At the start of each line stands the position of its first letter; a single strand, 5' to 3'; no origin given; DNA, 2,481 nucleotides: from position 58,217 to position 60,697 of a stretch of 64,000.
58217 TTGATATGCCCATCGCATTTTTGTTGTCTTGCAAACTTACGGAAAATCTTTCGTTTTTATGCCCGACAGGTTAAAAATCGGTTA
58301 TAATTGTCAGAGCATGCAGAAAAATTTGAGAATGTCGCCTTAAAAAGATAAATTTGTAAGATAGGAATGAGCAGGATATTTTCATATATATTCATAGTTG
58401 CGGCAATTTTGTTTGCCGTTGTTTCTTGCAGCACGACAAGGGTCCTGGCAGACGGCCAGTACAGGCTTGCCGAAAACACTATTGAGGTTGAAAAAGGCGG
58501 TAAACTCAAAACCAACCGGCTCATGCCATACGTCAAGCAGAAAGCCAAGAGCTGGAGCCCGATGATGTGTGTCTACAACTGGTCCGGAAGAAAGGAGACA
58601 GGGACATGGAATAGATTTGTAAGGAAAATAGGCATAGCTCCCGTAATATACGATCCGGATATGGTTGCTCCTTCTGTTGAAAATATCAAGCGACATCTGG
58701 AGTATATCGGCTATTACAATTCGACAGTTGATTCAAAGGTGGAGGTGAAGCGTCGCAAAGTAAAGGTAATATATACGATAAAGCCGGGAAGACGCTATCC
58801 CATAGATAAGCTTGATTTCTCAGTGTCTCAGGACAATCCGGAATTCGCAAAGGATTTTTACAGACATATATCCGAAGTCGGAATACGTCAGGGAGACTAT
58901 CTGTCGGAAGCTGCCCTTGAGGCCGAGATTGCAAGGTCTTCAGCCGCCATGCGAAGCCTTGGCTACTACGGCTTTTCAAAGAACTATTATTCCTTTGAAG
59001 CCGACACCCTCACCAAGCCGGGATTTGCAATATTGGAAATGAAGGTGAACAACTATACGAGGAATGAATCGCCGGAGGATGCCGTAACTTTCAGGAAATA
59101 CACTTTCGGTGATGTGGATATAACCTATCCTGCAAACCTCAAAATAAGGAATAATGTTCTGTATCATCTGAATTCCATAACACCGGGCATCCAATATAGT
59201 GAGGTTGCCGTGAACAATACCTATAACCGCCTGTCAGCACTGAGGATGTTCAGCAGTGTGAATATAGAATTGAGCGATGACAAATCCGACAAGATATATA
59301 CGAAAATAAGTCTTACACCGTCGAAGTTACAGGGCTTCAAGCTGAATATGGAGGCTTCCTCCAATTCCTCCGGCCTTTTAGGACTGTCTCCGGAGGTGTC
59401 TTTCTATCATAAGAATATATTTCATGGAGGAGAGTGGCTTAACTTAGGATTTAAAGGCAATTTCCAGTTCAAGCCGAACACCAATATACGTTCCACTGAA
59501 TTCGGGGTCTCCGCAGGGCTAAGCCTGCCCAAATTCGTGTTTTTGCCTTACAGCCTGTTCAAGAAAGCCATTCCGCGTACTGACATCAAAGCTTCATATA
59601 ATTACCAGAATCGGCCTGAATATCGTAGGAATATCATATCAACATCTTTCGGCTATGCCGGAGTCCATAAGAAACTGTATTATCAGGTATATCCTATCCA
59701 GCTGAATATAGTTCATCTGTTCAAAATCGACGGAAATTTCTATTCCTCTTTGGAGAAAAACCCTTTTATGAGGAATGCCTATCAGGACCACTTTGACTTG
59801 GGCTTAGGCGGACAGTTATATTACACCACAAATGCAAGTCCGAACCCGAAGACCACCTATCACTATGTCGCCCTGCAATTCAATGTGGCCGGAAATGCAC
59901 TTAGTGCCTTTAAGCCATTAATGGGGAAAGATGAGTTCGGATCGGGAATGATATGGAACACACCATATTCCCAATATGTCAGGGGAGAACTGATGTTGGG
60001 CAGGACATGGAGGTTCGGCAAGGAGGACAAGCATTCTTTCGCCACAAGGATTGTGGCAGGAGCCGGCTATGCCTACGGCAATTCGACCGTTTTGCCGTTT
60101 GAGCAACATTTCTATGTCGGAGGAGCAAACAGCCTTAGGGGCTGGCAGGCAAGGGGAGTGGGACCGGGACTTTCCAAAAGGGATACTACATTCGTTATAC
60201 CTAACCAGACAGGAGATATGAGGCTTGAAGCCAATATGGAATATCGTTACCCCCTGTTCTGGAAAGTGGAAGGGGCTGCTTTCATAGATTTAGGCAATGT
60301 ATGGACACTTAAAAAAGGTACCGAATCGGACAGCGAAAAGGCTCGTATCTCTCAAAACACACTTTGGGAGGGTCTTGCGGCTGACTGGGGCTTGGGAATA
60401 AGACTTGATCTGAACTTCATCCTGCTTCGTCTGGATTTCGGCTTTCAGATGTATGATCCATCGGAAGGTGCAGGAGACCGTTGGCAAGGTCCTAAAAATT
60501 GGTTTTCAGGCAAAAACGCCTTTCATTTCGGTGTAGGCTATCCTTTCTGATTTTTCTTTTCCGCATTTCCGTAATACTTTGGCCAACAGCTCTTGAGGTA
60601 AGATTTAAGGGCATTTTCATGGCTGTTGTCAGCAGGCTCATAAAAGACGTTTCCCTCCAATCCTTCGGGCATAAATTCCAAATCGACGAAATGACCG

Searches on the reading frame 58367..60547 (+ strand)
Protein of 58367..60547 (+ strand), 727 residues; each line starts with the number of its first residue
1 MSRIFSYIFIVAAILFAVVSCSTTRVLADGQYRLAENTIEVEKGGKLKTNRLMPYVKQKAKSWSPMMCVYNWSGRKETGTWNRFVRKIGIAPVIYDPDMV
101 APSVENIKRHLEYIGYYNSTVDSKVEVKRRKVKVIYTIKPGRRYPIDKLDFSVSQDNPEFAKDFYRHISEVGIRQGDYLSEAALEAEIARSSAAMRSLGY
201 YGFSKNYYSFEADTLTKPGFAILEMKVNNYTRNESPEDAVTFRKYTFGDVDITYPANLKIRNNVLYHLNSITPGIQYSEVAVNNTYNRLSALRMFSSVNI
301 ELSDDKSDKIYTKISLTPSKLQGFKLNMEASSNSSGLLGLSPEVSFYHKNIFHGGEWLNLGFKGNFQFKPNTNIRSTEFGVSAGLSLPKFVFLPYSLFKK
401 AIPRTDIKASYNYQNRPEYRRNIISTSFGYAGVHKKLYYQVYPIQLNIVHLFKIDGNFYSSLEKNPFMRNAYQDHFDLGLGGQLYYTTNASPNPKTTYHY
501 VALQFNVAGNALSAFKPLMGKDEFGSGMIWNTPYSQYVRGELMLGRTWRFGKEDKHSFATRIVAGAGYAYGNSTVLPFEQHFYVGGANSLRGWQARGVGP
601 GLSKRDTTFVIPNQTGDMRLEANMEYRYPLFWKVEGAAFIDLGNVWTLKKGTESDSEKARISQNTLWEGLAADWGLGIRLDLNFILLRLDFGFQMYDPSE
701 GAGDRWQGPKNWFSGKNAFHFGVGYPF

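Call 31: search_protein_families(library=ncbifam, proteins=[window:58367-60547:+], max_evalue=0.00001)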
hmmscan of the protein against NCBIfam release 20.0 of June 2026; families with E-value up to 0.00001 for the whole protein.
window:58367-60547:+ (727 aa): 4 families
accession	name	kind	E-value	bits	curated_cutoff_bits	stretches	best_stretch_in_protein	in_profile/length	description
NF052279.1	lipo_TamL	exception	4.1e-170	567.7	400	1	12-727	2-747/747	translocation and assembly module lipoprotein TamL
TIGR03303.1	OM_YaeT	equivalog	7.6e-25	87.4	297.15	1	535-696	570-723/741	outer membrane protein assembly factor BamA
NF047950.2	ATportTamA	equivalog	8e-17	61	625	2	105-322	56-259/569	autotransporter assembly complex protein TamA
NF008287.0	PRK11067.1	subfamily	2.8e-06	26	1181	0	553-601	621-670/802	outer membrane protein assembly factor BamA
